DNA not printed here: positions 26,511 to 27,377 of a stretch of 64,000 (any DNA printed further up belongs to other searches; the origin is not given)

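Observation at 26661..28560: Three-gene operon (TM-anchored protein, SDR epimerase/dehydratase, ComF-like phosphoribosyltransferase) inserted just upstream of terS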

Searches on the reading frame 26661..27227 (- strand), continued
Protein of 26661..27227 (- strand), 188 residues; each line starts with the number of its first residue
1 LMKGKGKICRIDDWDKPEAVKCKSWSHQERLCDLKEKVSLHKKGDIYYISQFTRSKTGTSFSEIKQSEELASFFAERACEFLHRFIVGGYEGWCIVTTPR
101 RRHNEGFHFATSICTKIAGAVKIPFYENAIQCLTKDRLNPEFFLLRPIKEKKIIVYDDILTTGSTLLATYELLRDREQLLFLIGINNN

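Call 30: search_protein_families(library=pfam, proteins=[L124:9614-10513:+, L124:10528-11106:+, L124:11103-12347:+, L116:9581-10534:+, L116:10814-11365:+, L117:9587-10531:+, L120:9632-10525:+, L120:11040-12299:+, L123:9599-10504:+, L123:10966-12354:+], max_evalue=0.01)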
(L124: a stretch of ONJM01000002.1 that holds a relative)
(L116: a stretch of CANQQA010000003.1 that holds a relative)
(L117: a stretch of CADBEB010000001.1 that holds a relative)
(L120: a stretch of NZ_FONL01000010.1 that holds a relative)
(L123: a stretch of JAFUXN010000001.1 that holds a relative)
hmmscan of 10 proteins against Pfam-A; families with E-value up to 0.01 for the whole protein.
L124:9614-10513:+ (299 aa): 2 families
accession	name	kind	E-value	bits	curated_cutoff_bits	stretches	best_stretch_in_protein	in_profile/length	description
PF02195.25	ParB_N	-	2.6e-08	34.2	26.3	1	5-88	2-89/95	ParB N-terminal domain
PF00156.33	Pribosyltran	-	5.6e-05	22.9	26.3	1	249-294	76-121/158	Phosphoribosyl transferase domain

L124:10528-11106:+ (192 aa): 1 family
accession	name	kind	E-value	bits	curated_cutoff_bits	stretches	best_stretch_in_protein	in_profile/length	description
PF18932.5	DUF5681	-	0.00069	20.6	27.5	1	83-160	4-72/77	Family of unknown function (DUF5681)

L124:11103-12347:+ (414 aa): 1 family
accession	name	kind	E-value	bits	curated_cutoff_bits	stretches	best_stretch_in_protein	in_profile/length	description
PF22530.2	Terminase-T7_RNaseH-like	-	2.5e-05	25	27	1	273-340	1-70/108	Terminase Bacteriophage T7, Ribonuclease H-like domain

L116:9581-10534:+ (317 aa): 2 families
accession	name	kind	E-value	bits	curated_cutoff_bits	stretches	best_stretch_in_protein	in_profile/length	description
PF02195.25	ParB_N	-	0.00032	21.1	26.3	1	26-87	20-78/95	ParB N-terminal domain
PF00156.33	Pribosyltran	-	0.0022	17.8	26.3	1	258-309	57-116/158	Phosphoribosyl transferase domain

L116:10814-11365:+ (183 aa): 0 families

L117:9587-10531:+ (314 aa): 5 families
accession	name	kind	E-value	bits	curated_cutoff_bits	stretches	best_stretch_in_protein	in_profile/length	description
PF02195.25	ParB_N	-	1.2e-07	32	26.3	1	6-86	2-86/95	ParB N-terminal domain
PF00156.33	Pribosyltran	-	0.00034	20.4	26.3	1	269-308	81-120/158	Phosphoribosyl transferase domain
PF24390.1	PRTase-CE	-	0.0016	18.8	27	1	264-298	103-128/253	PRTase-CE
PF14681.12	UPRTase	-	0.0061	16.5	27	0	265-309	107-154/206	Uracil phosphoribosyltransferase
PF15609.12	PRTase_2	-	0.0077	16.2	28.8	0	274-312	118-160/188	Phosphoribosyl transferase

L120:9632-10525:+ (297 aa): 1 family
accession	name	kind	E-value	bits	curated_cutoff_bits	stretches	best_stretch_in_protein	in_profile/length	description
PF02195.25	ParB_N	-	1e-10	41.9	26.3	1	4-88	2-91/95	ParB N-terminal domain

L120:11040-12299:+ (419 aa): 3 families
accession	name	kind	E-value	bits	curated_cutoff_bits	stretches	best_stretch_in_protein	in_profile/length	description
PF01555.25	N6_N4_Mtase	-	3.3e-28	99.6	26.7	1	190-379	2-220/221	DNA methylase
PF03602.21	Cons_hypoth95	-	9.1e-06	25.9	24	1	318-407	19-108/182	Conserved hypothetical protein 95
PF02195.25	ParB_N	-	1.1e-05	25.8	26.3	1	7-83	7-84/95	ParB N-terminal domain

L123:9599-10504:+ (301 aa): 2 families
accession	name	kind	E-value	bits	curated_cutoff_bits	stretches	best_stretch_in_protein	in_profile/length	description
PF02195.25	ParB_N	-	1.2e-08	35.4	26.3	1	6-85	2-86/95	ParB N-terminal domain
PF00156.33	Pribosyltran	-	0.0012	18.6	26.3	1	248-296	73-120/158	Phosphoribosyl transferase domain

L123:10966-12354:+ (462 aa): 0 families

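Call 32: fold_search(model_id=the predicted structure, library=pdb)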
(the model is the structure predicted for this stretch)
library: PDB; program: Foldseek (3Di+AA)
matches with E <= 10: 1141; with E <= 0.001: 155
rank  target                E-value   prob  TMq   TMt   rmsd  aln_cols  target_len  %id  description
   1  7p0h_A                2.0e-06  1.00  0.62  0.31   3.6       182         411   12  Crystal structure of Helicobacter pylori ComF fused to an artificial alphaREP crystallization helper(named B2) (released 2022-04-06)
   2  4p83_A                1.4e-05  1.00  0.47  0.52   3.8       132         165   20  Structure of engineered PyrR protein (PURPLE PyrR) (released 2014-12-17)
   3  5b6h                  2.0e-05  1.00  0.46  0.47   7.6       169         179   16  Crystal structure of an APRT from Yersinia pseudotuberculosis in complex with AMP. (released 2017-05-31)
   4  4p83_D                2.1e-05  1.00  0.48  0.52   3.9       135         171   19  Structure of engineered PyrR protein (PURPLE PyrR) (released 2014-12-17)
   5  3ohp_A                2.4e-05  1.00  0.45  0.50   3.5       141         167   15  Crystal structure of HGPRT from Vibrio cholerae (released 2010-09-01)
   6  4p3k                  2.5e-05  1.00  0.46  0.48   4.5       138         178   22  Structure of ancestral PyrR protein (PLUMPyrR) (released 2014-12-17)
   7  2igb_A                2.7e-05  1.00  0.47  0.50   3.9       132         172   18  Crystal Structure of PyrR, The Regulator Of The Pyrimidine Biosynthetic Operon In Bacillus caldolyticus, UMP-bound for (released 2007-09-25)
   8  1z7g_D                2.9e-05  1.00  0.45  0.42   3.8       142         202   14  Free human HGPRT (released 2005-08-02)
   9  3ggc_B                3.3e-05  1.00  0.43  0.38   4.5       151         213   12  Human hypoxanthine-guanine phosphoribosyltransferase in complex with 9-(2-phosphonoethoxyethyl)hypoxanthine (released 2009-08-18)
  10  1j7j_A                3.3e-05  1.00  0.41  0.46   4.2       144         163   17  Crystal Structure of the HPRT from Salmonella typhimurium (released 2003-07-29)
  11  2igb_B                3.5e-05  1.00  0.47  0.50   4.0       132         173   19  Crystal Structure of PyrR, The Regulator Of The Pyrimidine Biosynthetic Operon In Bacillus caldolyticus, UMP-bound for (released 2007-09-25)
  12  4rqb_A                4.0e-05  1.00  0.46  0.47   3.6       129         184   15  Crystal Structure of a Hypoxanthine Phosphoribosyltransferase (target ID NYSGRC-029686) from Staphylococcus aureus (te (released 2014-11-26)
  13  3ohp_D                5.1e-05  1.00  0.47  0.52   3.2       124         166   16  Crystal structure of HGPRT from Vibrio cholerae (released 2010-09-01)
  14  4rqa                  5.1e-05  1.00  0.45  0.48   3.8       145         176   12  Crystal Structure of a Hypoxanthine Phosphoribosyltransferase (target ID NYSGRC-029686) from Staphylococcus aureus (orth (released 2014-11-26)
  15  4rad_E                5.4e-05  1.00  0.45  0.41   4.1       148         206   12  Aza-acyclic nucleoside phosphonates containing a second phosphonate group as inhibitors of the human, Plasmodium falci (released 2015-01-07)
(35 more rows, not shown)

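Call 42: search_protein_families(library=phrogs, proteins=[L006:3334-4041:+, L006:2999-3328:+], max_evalue=0.001)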
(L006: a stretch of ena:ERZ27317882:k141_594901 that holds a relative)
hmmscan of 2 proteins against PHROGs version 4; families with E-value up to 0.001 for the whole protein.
L006:3334-4041:+ (235 aa): 0 families

L006:2999-3328:+ (109 aa): 2 families
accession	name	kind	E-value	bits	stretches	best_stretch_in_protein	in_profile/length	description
phrog_355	-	DNA, RNA and nucleotide metabolism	6.4e-12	46.4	1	1-107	75-173/249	nucleoside 2-deoxyribosyltransferase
phrog_5781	-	unknown function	4.9e-05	23.9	1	58-104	51-97/220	-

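Call 60: search_protein_representatives(alignment_id=A1)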
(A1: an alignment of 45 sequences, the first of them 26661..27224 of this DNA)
Query: 45 sequences, 183 profile positions. Proteins with E-value up to 0.001 (for the whole library): 608; up to 1e-10: 202; up to 1e-30: 82. The best 150 are listed.
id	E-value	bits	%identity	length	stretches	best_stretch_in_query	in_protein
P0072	1.1e-84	298.8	-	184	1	1-183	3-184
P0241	8.1e-80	283.0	-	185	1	1-183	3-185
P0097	2.2e-74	265.3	-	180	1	2-183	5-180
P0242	4.3e-57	209.0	-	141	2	107-183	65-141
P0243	5.6e-50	185.8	-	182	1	19-183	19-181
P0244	7.1e-50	185.5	-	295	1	8-183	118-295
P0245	1.9e-48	180.8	-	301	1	22-183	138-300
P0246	9.3e-48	178.6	-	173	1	66-183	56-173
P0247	3.0e-47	176.9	-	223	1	12-183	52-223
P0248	9.2e-47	175.3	-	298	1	10-183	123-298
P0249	1.9e-46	174.3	-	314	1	21-183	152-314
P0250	2.0e-46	174.2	-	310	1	18-183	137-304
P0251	2.8e-46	173.8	-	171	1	24-183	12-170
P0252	5.6e-46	172.7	-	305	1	22-182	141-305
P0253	6.8e-46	172.5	-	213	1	13-183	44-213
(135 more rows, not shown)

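Call 62: search_protein_families(library=pfam, alignment_id=A2, max_evalue=0.001)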
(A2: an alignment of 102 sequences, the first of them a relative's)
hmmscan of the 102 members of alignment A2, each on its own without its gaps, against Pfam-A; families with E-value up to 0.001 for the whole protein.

A. member 1, P0244 (295 aa): 2 families
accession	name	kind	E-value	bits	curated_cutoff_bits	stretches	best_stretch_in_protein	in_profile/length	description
PF02195.25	ParB_N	-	8.1e-10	39.1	26.3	1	6-89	6-93/95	ParB N-terminal domain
PF00156.33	Pribosyltran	-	0.00041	20.1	26.3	1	249-284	80-115/158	Phosphoribosyl transferase domain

B. families by the number of members that match (of 102 scanned): 8 families
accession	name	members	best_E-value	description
PF00156.33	Pribosyltran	51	9.3e-08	Phosphoribosyl transferase domain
PF02195.25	ParB_N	27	5.2e-10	ParB N-terminal domain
PF14681.12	UPRTase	2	0.00026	Uracil phosphoribosyltransferase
PF15609.12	PRTase_2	2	0.00059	Phosphoribosyl transferase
PF00817.25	IMS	1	1.9e-11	impB/mucB/samB family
PF22640.1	ManC_GMP_beta-helix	1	6.2e-05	MannoseP isomerase/GMP-like beta-helix domain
PF18274.6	V_ATPase_prox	1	6.9e-05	Vacuolar ATPase Subunit I N-terminal proximal lobe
PF24390.1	PRTase-CE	1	0.00032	PRTase-CE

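Call 75: search_protein_families(library=pfam, proteins=[L126:9067-9813:+, L126:10565-11170:+, L126:12003-13703:+, L126:7260-8216:+, L128:8929-9726:+, L128:10287-10925:+, L121:10483-11148:+, L121:11129-12007:+, L121:11985-13340:+, L127:12497-14122:+], max_evalue=0.01)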
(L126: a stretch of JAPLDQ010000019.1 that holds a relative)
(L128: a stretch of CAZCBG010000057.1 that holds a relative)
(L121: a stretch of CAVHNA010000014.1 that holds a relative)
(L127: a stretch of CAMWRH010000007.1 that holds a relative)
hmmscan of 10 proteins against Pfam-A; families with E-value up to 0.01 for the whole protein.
L126:9067-9813:+ (248 aa): 0 families

L126:10565-11170:+ (201 aa): 0 families

L126:12003-13703:+ (566 aa): 0 families

L126:7260-8216:+ (318 aa): 0 families

L128:8929-9726:+ (265 aa): 0 families

L128:10287-10925:+ (212 aa): 0 families

L121:10483-11148:+ (221 aa): 0 families

L121:11129-12007:+ (292 aa): 0 families

L121:11985-13340:+ (451 aa): 6 families
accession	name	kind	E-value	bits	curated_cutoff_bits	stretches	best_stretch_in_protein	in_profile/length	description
PF13489.12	Methyltransf_23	-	5.1e-09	36.5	27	1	221-349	9-130/164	Methyltransferase domain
PF08241.18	Methyltransf_11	-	0.00016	22.7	21.2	1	239-333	1-95/95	Methyltransferase domain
PF02195.25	ParB_N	-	0.00016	22.1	26.3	1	4-69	6-75/95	ParB N-terminal domain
PF13847.12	Methyltransf_31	-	0.00021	21.5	27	1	236-361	5-133/145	Methyltransferase domain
PF08242.18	Methyltransf_12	-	0.0011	20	30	1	239-330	1-97/98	Methyltransferase domain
PF13649.12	Methyltransf_25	-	0.0014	19.7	27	1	238-323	1-92/97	Methyltransferase domain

L127:12497-14122:+ (541 aa): 0 families

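Call 86: fold_search(model_id=the predicted structure, library=viral)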
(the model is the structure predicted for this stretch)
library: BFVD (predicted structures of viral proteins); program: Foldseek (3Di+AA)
matches with E <= 10: 852; with E <= 0.001: 4
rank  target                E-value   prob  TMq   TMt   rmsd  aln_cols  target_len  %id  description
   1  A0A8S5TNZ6            5.1e-11  1.00  0.63  0.71   4.1       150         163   24  Uncharacterized protein [Siphoviridae sp. ctyU16]
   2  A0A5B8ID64            1.2e-04  1.00  0.40  0.45   5.9       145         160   18  orotate phosphoribosyltransferase (Fragment) [Mimiviridae sp. ChoanoV1]
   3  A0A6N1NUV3            7.7e-04  1.00  0.46  0.18   7.3       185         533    9  adenine phosphoribosyltransferase [Tupanvirus soda lake]
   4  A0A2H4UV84            8.8e-04  1.00  0.44  0.13   8.5       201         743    9  ribose-phosphate diphosphokinase [Bodo saltans virus]
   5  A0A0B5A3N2            1.2e-03  0.89  0.31  0.28  18.6       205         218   15  Phosphoribosyltransferase [Mycobacterium phage Sheen]
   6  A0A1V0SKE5            1.5e-03  1.00  0.45  0.25   7.3       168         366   10  adenine phosphoribosyltransferase [Klosneuvirus KNV1]
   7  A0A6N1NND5            1.5e-03  1.00  0.45  0.26   4.3       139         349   12  Phosphoribosyl transferase domain protein [Tupanvirus soda lake]
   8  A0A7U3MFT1            2.1e-03  0.97  0.40  0.33  16.2       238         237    9  (no name in the UniProt tables at hand)
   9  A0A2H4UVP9            3.5e-03  0.97  0.39  0.24  14.0       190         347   12  Phosphoribosyl transferase [Bodo saltans virus]
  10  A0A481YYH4            4.5e-03  1.00  0.38  0.24   4.7       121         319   14  adenine phosphoribosyltransferase [Marseillevirus LCMAC201]
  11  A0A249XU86            4.8e-03  0.98  0.33  0.27   7.5       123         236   15  Phosphoribosyl transferase [Mycobacterium phage Kimona]
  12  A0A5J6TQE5            5.5e-03  0.99  0.40  0.26   7.2       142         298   16  (no name in the UniProt tables at hand)
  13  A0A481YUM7            7.1e-03  0.99  0.42  0.21   5.7       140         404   14  Uridine 5'-monophosphate synthase [Marseillevirus LCMAC103]
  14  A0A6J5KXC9            7.5e-03  0.99  0.42  0.29   5.0       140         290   15  PrsA Phosphoribosylpyrophosphate synthetase [uncultured Caudovirales phage]
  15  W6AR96                7.5e-03  0.60  0.24  0.25  10.6       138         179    9  Uncharacterized protein [Erwinia phage Ea35-70]
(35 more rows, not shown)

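Call 89: search_protein_families(library=pfam, proteins=[L104:8860-9240:+, L097:8920-9240:+, L109:8894-9235:+], max_evalue=0.01)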
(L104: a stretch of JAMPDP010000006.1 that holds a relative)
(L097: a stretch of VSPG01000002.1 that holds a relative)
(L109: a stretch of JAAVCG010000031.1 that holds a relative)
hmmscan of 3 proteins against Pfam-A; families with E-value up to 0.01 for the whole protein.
L104:8860-9240:+ (126 aa): 1 family
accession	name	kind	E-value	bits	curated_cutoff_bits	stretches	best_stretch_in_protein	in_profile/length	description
PF14359.12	DUF4406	-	2.8e-09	37.7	22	1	23-112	1-87/91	Domain of unknown function (DUF4406)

L097:8920-9240:+ (106 aa): 1 family
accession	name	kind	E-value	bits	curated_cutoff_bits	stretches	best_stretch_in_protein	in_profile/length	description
PF14359.12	DUF4406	-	3.5e-11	43.8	22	1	1-94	1-91/91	Domain of unknown function (DUF4406)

L109:8894-9235:+ (113 aa): 1 family
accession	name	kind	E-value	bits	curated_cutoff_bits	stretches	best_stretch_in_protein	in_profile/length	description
PF14359.12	DUF4406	-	1.3e-09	38.8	22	1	1-96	1-91/91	Domain of unknown function (DUF4406)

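Call 94: find_related_loci(query=A2, collection=viral_contigs, flank=8000)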
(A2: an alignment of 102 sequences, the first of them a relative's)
Query A2 (295 aa) in viral_contigs; peptide patterns used: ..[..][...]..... (x = any residue, [..] = any of these).
546 stretches matched a pattern; 509 encode a relative of the query (tblastn E <= 1e-3); the best 80 are kept; 80 distinct loci.
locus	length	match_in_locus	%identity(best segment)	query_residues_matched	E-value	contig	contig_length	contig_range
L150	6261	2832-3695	41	10-294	6e-73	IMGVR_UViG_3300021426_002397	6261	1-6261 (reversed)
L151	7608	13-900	42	2-294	4e-71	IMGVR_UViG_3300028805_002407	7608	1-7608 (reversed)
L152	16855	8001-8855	42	11-295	2e-68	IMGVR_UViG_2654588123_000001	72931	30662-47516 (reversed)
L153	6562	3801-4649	42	13-295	1e-67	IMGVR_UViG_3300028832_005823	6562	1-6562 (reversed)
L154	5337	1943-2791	43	13-295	1e-67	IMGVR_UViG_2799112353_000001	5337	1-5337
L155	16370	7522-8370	43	13-295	8e-68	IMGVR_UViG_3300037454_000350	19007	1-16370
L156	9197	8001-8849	43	13-295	2e-67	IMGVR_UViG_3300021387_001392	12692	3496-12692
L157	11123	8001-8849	43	13-295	5e-67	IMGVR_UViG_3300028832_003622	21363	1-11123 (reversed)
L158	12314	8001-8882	40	6-294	1e-66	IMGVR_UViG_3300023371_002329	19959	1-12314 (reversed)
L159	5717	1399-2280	40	6-294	1e-66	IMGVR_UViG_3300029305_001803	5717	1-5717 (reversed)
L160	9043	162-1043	40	6-294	1e-66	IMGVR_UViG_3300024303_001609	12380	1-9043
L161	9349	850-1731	40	6-294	1e-66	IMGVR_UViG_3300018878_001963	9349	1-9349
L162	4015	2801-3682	40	6-294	1e-66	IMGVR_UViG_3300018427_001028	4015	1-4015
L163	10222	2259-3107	42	13-295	3e-66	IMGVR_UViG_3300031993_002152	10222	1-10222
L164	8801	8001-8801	43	13-279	8e-62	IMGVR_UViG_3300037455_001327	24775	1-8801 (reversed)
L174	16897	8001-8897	43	2-295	6e-76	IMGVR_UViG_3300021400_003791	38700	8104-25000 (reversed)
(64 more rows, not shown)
